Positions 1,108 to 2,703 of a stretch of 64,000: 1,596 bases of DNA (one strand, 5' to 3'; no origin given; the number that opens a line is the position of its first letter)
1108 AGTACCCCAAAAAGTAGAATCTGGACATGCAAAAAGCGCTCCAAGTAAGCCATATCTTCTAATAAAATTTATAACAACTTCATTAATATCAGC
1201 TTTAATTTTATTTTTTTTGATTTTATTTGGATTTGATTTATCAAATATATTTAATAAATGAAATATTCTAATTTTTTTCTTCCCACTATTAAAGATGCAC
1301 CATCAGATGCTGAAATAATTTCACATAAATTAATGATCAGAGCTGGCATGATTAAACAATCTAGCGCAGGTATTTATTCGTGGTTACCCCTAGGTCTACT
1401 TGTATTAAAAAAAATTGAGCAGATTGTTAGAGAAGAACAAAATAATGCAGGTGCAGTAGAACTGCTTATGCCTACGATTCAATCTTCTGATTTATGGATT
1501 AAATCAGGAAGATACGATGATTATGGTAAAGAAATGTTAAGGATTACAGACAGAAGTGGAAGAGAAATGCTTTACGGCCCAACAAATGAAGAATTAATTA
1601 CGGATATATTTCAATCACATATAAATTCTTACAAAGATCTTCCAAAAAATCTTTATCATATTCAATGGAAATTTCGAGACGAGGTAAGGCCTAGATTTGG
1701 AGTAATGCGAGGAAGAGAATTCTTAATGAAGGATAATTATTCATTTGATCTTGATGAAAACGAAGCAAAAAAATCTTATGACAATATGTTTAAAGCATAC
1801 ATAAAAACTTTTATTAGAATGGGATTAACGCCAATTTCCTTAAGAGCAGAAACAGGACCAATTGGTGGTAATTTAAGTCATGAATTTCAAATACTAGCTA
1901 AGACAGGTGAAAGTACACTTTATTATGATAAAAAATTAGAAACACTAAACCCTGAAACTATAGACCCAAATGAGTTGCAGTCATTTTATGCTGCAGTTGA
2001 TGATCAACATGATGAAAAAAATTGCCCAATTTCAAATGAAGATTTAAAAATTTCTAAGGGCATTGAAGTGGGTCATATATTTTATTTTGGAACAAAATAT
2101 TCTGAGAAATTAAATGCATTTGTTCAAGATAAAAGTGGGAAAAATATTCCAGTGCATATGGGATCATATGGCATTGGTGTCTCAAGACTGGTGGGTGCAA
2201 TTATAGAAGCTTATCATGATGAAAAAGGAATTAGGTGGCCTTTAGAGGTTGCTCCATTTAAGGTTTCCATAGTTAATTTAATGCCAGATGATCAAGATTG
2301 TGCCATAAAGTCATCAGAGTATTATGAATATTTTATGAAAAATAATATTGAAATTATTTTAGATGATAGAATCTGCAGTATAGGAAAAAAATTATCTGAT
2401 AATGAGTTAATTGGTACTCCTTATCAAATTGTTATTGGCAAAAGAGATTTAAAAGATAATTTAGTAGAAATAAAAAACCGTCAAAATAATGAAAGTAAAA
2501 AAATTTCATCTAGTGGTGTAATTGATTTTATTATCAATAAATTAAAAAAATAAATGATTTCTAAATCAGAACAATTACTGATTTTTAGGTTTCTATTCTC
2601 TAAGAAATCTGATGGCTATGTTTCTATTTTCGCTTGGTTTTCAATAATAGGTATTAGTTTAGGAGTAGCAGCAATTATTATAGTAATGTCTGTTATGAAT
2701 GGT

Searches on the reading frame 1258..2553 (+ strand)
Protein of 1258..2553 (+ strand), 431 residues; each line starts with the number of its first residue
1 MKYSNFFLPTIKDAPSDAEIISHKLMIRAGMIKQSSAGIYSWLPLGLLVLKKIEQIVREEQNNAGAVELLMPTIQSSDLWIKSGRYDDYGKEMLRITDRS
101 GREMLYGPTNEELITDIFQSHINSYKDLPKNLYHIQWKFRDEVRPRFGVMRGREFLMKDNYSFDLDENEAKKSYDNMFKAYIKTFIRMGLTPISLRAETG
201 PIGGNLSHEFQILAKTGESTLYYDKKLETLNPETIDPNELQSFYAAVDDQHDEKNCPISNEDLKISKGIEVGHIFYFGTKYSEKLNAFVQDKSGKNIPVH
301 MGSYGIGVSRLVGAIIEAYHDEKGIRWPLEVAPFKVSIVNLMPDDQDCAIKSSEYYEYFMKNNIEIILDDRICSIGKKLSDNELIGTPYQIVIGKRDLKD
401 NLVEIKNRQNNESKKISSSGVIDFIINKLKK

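Call 28: list_cluster_members(proteins=[window:1258-2553:+, window:2554-3804:+, window:21554-22954:-, window:26472-27950:-, window:27947-29767:-, window:30921-32534:+, window:35998-37377:+, window:45561-46925:+, window:57528-58850:-, window:55701-56522:+])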
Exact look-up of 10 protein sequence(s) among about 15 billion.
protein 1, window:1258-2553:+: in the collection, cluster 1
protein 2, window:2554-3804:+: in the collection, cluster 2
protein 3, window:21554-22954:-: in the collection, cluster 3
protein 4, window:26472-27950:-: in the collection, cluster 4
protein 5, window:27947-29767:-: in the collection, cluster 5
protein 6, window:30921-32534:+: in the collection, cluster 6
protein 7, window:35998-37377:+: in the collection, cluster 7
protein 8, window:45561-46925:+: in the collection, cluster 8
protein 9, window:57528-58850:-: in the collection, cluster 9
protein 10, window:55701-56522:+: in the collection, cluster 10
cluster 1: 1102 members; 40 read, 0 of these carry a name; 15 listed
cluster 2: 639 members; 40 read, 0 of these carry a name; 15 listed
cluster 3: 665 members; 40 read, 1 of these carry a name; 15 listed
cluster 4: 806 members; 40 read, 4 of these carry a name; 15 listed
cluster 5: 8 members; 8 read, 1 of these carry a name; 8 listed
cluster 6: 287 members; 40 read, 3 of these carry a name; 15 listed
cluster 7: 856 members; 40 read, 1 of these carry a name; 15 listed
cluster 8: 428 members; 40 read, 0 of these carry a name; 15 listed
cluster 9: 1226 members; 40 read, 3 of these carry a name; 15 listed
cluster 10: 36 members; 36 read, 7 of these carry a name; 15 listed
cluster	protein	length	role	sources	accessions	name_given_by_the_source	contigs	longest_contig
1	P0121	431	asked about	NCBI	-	-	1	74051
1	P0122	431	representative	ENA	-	-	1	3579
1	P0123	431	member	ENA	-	-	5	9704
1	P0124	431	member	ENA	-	-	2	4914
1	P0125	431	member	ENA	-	-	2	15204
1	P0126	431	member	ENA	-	-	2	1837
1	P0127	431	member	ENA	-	-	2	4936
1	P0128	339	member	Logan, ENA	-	-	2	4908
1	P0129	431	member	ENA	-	-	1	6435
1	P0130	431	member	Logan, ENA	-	-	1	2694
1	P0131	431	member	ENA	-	-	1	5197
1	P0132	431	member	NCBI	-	-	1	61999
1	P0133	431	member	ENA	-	-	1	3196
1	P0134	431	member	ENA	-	-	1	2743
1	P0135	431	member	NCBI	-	-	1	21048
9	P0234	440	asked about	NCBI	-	-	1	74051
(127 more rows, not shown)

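Call 30: find_encoding_contigs(protein=P0234, flank=7000, max_places=4)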
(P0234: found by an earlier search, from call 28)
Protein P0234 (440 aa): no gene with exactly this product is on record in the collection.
